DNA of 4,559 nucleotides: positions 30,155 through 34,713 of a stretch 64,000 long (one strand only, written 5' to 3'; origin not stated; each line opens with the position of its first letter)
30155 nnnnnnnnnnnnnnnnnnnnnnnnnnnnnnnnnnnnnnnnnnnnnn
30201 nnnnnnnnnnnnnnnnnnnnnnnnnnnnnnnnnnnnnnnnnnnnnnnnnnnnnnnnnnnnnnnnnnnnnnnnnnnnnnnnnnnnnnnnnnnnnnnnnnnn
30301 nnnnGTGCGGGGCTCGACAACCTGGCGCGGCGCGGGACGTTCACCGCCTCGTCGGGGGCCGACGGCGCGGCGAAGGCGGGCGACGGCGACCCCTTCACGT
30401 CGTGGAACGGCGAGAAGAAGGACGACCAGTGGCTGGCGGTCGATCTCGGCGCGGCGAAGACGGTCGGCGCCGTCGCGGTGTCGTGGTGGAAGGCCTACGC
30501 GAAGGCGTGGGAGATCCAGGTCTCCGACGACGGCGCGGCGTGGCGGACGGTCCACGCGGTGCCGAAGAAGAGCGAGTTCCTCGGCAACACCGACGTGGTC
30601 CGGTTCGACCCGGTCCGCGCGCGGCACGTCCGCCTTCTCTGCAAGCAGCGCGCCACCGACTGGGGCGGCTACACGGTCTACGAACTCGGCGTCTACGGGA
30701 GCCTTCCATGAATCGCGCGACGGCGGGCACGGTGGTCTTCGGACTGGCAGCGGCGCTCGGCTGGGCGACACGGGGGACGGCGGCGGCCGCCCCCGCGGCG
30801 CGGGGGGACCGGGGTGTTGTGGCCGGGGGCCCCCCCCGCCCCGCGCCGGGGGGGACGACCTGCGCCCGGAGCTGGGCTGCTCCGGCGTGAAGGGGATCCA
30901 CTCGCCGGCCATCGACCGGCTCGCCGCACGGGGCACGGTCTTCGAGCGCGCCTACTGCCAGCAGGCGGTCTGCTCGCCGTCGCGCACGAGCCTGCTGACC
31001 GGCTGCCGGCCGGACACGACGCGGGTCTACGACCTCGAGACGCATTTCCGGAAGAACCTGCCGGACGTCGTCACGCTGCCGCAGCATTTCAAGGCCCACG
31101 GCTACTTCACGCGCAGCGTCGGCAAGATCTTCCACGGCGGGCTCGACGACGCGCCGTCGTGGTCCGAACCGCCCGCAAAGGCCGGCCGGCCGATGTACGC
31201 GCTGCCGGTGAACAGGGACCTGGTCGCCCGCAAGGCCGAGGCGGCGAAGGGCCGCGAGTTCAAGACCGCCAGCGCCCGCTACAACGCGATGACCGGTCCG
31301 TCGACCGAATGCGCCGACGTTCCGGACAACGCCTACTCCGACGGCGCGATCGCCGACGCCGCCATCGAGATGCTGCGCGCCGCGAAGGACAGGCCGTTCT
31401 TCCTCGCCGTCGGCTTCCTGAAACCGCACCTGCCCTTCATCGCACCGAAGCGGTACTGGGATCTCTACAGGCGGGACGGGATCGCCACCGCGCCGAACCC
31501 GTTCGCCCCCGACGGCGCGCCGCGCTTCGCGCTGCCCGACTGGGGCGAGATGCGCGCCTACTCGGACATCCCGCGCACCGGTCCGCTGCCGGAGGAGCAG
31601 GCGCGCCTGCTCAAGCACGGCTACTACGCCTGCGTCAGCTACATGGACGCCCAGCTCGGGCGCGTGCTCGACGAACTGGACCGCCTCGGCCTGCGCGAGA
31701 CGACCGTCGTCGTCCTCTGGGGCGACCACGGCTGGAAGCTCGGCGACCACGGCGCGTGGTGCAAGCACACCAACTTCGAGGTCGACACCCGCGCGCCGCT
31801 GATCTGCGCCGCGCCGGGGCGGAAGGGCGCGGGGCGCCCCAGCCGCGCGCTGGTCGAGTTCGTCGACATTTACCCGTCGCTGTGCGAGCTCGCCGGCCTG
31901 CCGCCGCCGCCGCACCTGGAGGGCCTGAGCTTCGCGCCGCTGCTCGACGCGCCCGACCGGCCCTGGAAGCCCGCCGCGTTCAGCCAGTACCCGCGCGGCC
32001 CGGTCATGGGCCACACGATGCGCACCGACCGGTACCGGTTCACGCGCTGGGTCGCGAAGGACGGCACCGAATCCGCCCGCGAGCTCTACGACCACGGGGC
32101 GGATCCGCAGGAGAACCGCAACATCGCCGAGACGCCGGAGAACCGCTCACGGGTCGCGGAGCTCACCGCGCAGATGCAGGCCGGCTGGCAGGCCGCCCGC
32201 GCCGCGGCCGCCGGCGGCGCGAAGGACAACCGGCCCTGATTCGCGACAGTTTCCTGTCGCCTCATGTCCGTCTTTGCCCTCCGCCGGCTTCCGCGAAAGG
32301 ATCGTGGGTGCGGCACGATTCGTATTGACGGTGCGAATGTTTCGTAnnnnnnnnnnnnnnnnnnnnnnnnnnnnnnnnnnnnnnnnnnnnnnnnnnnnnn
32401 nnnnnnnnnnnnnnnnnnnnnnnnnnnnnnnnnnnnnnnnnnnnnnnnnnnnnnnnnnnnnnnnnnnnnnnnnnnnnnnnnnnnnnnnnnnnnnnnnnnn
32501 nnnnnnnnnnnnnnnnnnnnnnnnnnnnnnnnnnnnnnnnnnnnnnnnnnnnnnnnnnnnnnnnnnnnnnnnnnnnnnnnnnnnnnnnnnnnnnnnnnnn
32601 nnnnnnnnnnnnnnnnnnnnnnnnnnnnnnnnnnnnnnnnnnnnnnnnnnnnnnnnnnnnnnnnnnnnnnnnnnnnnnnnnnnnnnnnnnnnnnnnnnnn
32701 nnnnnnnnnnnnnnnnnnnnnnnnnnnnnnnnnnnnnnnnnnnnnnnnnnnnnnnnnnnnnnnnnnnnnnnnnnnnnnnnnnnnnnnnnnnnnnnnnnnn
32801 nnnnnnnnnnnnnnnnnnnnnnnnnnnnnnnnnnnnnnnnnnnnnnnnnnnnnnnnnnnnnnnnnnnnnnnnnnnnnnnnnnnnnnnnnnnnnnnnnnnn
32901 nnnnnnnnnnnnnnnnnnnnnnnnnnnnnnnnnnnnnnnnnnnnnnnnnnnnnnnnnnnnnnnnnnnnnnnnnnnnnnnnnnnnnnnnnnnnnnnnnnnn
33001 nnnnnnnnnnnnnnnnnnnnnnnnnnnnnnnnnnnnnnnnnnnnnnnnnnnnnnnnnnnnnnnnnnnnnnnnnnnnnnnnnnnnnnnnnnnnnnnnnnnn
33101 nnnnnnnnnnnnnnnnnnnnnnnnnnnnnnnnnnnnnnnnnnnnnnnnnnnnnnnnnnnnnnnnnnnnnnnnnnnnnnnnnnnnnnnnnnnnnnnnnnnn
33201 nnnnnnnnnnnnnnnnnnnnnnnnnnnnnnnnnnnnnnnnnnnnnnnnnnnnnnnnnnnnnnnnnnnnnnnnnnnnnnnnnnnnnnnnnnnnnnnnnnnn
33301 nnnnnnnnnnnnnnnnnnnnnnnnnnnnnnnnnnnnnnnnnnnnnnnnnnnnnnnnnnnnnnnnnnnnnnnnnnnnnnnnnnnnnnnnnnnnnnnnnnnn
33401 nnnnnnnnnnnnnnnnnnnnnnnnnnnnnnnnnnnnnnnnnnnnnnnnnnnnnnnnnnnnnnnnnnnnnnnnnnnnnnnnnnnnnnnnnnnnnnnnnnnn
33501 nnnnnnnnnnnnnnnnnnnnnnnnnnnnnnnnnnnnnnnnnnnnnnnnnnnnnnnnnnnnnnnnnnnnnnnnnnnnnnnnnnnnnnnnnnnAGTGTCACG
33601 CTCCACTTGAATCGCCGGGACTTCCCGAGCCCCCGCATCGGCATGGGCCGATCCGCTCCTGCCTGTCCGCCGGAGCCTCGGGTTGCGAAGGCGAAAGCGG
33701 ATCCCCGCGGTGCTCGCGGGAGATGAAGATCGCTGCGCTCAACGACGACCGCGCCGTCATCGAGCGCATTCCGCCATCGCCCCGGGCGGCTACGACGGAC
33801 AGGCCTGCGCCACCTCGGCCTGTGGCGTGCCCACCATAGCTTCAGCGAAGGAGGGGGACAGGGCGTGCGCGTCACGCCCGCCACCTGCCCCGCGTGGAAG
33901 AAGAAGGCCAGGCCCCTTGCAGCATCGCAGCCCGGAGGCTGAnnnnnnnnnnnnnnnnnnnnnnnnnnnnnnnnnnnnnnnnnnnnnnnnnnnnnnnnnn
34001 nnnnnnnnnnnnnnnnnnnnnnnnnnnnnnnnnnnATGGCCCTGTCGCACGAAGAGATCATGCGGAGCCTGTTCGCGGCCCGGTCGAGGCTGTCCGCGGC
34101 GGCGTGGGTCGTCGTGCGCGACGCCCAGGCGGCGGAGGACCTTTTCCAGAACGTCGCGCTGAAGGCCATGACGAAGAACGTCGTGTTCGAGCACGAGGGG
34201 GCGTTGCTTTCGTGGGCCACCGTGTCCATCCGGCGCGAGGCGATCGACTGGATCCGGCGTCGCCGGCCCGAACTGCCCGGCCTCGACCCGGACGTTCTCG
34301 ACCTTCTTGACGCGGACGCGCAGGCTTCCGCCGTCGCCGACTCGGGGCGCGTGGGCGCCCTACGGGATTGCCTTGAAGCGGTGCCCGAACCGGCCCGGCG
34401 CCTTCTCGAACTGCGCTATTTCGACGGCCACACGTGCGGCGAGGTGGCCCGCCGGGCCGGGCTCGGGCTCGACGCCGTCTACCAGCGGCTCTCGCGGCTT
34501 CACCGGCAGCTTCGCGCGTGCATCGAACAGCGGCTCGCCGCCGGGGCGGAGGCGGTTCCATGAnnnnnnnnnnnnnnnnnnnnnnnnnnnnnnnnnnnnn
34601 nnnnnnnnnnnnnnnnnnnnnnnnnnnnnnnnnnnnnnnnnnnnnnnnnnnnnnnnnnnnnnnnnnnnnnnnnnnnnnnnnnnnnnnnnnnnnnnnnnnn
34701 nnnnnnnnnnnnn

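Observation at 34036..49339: A ~15-kb translationally coupled operon: ECF sigma, FecR anti-sigma, PSCyt-domain beta-propeller protein, then six secreted glycan-degrading enzymes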

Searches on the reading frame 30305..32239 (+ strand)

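Call 10: search_protein_families(library=pfam, proteins=[window:30305-32239:+], max_evalue=0.01)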
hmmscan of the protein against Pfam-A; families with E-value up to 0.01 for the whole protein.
window:30305-32239:+ (644 aa): 4 families
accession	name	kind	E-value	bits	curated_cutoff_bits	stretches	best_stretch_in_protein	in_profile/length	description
PF00884.28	Sulfatase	-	1.8e-39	136.3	25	1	184-531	9-300/301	Sulfatase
PF16347.10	SGSH_C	-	1.7e-15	58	29.3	1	480-625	1-149/154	N-sulphoglucosamine sulphohydrolase, C-terminal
PF01663.27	Phosphodiest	-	2.4e-05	24.5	23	1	444-480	188-224/342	Type I phosphodiesterase / nucleotide pyrophosphatase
PF02995.22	DUF229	-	0.00049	19.3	25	1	436-483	302-349/496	Protein of unknown function (DUF229)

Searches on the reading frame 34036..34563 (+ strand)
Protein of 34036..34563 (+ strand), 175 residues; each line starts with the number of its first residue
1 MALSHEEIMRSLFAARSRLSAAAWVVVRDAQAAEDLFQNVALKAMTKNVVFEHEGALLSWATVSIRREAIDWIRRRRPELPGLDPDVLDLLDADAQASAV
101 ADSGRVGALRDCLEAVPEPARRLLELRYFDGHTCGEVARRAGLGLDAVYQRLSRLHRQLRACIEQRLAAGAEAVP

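Call 4: search_protein_families(library=pfam, proteins=[window:34036-34563:+], max_evalue=0.01)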
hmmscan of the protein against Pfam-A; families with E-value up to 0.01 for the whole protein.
window:34036-34563:+ (175 aa): 4 families
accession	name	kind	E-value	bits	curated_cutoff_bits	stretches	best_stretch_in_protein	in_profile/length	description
PF04542.20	Sigma70_r2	-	2.9e-08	33.8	24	1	18-77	8-69/71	Sigma-70 region 2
PF08281.18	Sigma70_r4_2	-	5.3e-08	32.8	25.7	1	108-154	3-49/54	Sigma-70, region 4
PF04545.22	Sigma70_r4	-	2.3e-06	27.4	24.1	1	112-160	1-49/50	Sigma-70, region 4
PF07638.17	Sigma70_ECF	-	5e-05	23.7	21.1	1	54-153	72-173/185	ECF sigma factor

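Call 7: search_protein_families(library=ncbifam, proteins=[window:34036-34563:+], max_evalue=0.01)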
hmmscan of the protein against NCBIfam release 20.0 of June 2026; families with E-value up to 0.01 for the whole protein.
window:34036-34563:+ (175 aa): 62 families (the best 25 are shown)
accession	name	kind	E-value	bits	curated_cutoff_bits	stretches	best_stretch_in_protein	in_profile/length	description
TIGR02989.1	Sig-70_gvs1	subfamily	2.3e-26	92.6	124.55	1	7-163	2-158/158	RNA polymerase sigma-70 factor, Rhodopirellula/Verrucomicrobium family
TIGR02937.1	sigma70-ECF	superfamily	1.3e-19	70.4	42.9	1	23-162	19-164/165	sigma-70 family RNA polymerase sigma factor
NF058625.1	sigma_PG0214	equivalog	4.7e-15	55.7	130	1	11-165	9-163/170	GFO_1088 family ECF-type sigma factor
TIGR02983.1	SigE-fam_strep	subfamily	4.9e-13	49.3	141.55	1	8-165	8-160/162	SigE family RNA polymerase sigma factor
NF009172.0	PRK12519.1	subfamily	2e-12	47.1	222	1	23-162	46-188/194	RNA polymerase sigma factor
NF009167.0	PRK12514.1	equivalog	5.1e-12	46.1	265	1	5-164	18-179/180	RNA polymerase sigma factor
NF053879.1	RNAPolSigSigVBac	equivalog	1.8e-11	44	190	1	7-165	5-157/160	RNA polymerase sigma factor SigV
TIGR02959.1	SigZ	equivalog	2.4e-11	43.7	168.65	1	26-164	15-149/170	RNA polymerase sigma factor SigZ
NF009168.0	PRK12515.1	subfamily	3e-11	43.2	236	1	24-163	40-179/189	RNA polymerase sigma factor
NF007228.0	PRK09646.1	subfamily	3.1e-11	43.3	226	1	21-164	45-191/194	ECF RNA polymerase sigma factor SigK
NF004113.0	PRK05602.1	equivalog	7.5e-11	42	208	1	8-166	46-204/211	RNA polymerase sigma factor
NF009164.0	PRK12511.1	equivalog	2e-10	40.5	185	1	19-166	17-162/182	RNA polymerase sigma factor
NF009189.0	PRK12537.1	equivalog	4.4e-10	39.4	261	1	8-164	24-182/182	RNA polymerase sigma factor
NF007215.0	PRK09637.1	equivalog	5.8e-10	39.4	212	1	27-164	22-155/181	RNA polymerase sigma factor SigZ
NF007227.0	PRK09645.1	subfamily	9.8e-10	38.6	202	1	4-163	10-170/177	sigma-70 family RNA polymerase sigma factor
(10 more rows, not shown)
